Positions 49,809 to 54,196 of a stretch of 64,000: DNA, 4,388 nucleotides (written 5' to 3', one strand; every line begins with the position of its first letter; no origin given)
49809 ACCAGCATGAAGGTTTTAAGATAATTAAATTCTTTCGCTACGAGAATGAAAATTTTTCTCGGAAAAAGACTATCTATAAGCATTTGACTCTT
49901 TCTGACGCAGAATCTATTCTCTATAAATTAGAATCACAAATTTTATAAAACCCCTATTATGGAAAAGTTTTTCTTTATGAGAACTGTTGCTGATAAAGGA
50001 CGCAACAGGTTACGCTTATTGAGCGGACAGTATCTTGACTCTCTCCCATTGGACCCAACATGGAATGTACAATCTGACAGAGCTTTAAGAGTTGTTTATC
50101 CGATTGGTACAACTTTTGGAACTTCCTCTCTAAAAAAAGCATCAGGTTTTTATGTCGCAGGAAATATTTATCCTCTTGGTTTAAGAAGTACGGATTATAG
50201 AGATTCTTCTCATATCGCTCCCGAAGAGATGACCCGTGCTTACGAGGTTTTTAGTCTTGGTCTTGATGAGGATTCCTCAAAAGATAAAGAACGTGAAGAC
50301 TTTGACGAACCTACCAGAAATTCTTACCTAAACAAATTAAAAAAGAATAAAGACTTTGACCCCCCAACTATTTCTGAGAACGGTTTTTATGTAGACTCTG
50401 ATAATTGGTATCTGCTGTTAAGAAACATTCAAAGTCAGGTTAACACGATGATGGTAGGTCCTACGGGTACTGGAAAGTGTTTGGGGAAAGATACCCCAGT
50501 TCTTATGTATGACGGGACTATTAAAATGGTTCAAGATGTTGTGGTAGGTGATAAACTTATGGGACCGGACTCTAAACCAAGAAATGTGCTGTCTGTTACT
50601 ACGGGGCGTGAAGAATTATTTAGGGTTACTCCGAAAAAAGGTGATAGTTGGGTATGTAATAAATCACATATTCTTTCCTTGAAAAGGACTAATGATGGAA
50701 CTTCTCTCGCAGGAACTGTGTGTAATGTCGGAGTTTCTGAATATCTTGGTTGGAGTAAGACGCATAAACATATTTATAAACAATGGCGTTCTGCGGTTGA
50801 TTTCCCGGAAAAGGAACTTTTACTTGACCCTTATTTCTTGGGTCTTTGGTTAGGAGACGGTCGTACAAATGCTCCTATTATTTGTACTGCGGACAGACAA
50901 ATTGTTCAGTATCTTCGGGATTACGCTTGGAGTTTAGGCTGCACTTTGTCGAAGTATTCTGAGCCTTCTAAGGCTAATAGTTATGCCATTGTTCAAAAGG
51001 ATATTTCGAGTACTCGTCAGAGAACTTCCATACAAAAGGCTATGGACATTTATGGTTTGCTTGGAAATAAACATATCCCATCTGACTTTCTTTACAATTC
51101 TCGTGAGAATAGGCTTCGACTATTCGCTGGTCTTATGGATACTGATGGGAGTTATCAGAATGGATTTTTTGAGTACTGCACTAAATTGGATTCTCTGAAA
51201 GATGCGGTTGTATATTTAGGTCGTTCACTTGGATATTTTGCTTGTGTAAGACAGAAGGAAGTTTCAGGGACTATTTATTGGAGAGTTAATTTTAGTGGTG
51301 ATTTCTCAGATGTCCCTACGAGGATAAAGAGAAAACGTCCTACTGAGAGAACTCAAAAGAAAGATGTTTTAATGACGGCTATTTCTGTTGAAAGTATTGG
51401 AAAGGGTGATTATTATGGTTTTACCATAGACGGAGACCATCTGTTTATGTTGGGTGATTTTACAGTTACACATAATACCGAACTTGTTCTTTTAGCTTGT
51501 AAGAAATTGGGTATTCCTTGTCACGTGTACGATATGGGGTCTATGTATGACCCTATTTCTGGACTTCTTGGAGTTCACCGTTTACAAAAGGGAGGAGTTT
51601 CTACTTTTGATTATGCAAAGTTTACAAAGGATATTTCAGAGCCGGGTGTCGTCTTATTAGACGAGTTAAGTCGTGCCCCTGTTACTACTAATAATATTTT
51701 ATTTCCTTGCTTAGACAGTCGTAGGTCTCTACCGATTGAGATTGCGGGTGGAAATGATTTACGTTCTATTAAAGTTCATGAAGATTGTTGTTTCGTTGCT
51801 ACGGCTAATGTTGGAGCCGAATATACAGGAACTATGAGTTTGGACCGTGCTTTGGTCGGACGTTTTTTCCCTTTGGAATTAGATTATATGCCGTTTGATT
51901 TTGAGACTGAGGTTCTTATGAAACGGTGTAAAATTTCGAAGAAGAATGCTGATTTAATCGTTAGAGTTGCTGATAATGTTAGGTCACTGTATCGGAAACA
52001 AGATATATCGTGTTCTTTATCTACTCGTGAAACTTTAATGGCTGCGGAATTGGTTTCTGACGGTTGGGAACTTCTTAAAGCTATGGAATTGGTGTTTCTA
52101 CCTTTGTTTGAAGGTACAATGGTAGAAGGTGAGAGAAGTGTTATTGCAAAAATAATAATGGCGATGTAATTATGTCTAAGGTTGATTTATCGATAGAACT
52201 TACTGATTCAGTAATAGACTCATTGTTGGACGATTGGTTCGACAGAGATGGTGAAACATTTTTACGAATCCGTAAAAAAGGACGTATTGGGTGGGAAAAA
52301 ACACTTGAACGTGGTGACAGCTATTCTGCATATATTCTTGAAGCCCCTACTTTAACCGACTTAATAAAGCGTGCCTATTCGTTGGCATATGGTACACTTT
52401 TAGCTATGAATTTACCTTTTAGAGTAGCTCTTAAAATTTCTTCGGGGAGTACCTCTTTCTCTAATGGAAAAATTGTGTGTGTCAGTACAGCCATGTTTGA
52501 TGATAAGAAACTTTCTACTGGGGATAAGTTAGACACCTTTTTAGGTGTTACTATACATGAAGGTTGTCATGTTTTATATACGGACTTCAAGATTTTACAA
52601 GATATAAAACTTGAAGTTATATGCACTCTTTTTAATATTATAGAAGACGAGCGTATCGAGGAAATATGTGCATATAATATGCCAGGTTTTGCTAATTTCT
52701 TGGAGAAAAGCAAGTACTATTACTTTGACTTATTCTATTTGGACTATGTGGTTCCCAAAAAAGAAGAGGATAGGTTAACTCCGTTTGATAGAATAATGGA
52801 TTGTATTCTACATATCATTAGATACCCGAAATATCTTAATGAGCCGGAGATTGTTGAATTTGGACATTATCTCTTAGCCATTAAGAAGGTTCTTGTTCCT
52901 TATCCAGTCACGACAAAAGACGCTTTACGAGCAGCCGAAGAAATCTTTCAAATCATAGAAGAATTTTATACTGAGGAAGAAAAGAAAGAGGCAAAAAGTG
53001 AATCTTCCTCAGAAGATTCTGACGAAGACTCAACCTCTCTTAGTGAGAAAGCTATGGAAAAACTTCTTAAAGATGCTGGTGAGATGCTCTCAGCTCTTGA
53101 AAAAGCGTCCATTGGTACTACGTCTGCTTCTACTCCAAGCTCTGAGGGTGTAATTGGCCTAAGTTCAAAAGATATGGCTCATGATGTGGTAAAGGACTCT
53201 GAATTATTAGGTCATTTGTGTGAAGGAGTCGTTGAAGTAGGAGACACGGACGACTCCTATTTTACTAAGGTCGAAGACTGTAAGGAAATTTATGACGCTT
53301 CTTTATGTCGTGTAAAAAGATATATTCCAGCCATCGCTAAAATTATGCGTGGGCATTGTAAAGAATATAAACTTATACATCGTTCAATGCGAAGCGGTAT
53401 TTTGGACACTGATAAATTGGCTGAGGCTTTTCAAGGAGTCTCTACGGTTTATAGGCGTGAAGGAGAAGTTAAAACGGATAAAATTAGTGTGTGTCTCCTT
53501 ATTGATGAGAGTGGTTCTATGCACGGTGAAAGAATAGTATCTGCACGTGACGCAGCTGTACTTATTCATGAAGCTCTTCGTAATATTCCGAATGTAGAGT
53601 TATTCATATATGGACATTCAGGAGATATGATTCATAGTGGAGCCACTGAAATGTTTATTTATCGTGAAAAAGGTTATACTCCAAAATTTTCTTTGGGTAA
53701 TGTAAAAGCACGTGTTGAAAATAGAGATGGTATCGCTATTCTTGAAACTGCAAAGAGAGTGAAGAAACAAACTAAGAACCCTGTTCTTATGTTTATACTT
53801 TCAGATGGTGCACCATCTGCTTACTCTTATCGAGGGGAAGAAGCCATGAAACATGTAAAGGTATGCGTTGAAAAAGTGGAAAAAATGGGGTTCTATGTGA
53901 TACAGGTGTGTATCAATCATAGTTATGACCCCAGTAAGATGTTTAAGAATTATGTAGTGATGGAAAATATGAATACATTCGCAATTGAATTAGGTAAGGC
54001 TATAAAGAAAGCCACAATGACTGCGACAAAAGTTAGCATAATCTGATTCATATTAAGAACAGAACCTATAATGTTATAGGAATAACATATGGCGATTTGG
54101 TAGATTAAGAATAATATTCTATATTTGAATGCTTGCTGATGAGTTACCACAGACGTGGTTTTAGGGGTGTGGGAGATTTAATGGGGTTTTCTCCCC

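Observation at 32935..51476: Two paralogous inteins occupy the identical GTGK^T P-loop position in two unrelated ATPases of the same genome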

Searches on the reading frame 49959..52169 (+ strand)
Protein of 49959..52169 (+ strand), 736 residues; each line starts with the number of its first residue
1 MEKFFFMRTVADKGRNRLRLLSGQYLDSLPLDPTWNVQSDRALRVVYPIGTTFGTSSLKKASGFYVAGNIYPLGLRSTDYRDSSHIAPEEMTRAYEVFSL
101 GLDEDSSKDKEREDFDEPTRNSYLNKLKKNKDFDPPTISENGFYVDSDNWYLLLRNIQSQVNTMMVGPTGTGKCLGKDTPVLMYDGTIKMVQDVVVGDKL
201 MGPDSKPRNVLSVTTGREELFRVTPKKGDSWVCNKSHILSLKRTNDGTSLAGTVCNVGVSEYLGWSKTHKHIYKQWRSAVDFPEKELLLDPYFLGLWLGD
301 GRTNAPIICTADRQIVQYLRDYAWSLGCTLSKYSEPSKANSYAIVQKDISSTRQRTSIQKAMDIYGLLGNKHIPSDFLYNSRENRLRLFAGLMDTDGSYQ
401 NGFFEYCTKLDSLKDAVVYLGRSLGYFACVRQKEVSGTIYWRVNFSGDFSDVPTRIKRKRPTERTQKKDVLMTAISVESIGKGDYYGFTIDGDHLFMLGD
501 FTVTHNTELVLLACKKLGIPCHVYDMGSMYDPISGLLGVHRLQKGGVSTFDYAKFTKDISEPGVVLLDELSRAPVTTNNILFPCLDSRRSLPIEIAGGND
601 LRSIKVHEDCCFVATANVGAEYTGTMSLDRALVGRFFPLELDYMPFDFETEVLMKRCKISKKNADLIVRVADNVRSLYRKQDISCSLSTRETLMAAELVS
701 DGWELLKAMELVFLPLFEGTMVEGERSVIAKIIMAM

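Call 7: search_protein_families(library=pfam, proteins=[window:49959-52169:+], max_evalue=0.01)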
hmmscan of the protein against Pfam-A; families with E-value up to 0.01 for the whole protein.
window:49959-52169:+ (736 aa): 4 families
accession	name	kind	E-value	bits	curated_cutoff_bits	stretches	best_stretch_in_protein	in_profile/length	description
PF05203.21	Hom_end_hint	-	2.8e-19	70.5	32.1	1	174-269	1-104/228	Hom_end-associated Hint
PF08406.16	CbbQ_C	-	1.6e-07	31.8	20.6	1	649-710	1-61/85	CbbQ/NirQ/NorQ C-terminal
PF07728.20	AAA_5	-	1.8e-05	25.2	22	1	536-636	42-139/139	AAA domain (dynein-related subfamily)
PF05204.19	Hom_end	-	0.00018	22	21.1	0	373-434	2-66/110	Homing endonuclease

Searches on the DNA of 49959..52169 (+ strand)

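Call 9: search_dna_similar(query=window:49959-52169:+, collection=phages, mode=near)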
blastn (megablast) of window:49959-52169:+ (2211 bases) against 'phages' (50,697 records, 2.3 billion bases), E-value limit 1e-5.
No match.

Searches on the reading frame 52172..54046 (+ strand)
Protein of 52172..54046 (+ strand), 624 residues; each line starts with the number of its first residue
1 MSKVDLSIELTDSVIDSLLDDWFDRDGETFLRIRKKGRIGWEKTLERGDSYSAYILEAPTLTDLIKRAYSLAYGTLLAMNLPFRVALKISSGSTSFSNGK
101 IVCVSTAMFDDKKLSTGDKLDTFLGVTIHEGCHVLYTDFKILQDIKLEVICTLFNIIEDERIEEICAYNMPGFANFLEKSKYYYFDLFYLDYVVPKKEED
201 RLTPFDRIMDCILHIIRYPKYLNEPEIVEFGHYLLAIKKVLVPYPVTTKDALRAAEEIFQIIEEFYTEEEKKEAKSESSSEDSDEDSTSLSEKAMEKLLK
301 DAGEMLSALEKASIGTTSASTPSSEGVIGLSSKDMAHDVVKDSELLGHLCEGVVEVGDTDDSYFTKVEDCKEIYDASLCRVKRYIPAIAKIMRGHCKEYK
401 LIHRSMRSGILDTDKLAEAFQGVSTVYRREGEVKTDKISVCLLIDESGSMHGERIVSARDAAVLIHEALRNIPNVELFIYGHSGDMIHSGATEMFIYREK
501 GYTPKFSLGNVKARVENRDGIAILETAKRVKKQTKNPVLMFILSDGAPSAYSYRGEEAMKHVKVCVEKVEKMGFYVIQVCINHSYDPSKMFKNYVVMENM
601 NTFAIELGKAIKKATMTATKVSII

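Call 7: search_protein_families(library=pfam, proteins=[window:52172-54046:+], max_evalue=0.01)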
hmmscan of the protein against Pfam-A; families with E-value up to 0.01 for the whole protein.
window:52172-54046:+ (624 aa): 1 family
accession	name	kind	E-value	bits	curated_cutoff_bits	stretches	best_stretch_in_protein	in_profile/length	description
PF11775.14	CobT_C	-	4.2e-10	40.1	21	2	426-485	1-59/220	Cobalamin biosynthesis protein CobT VWA domain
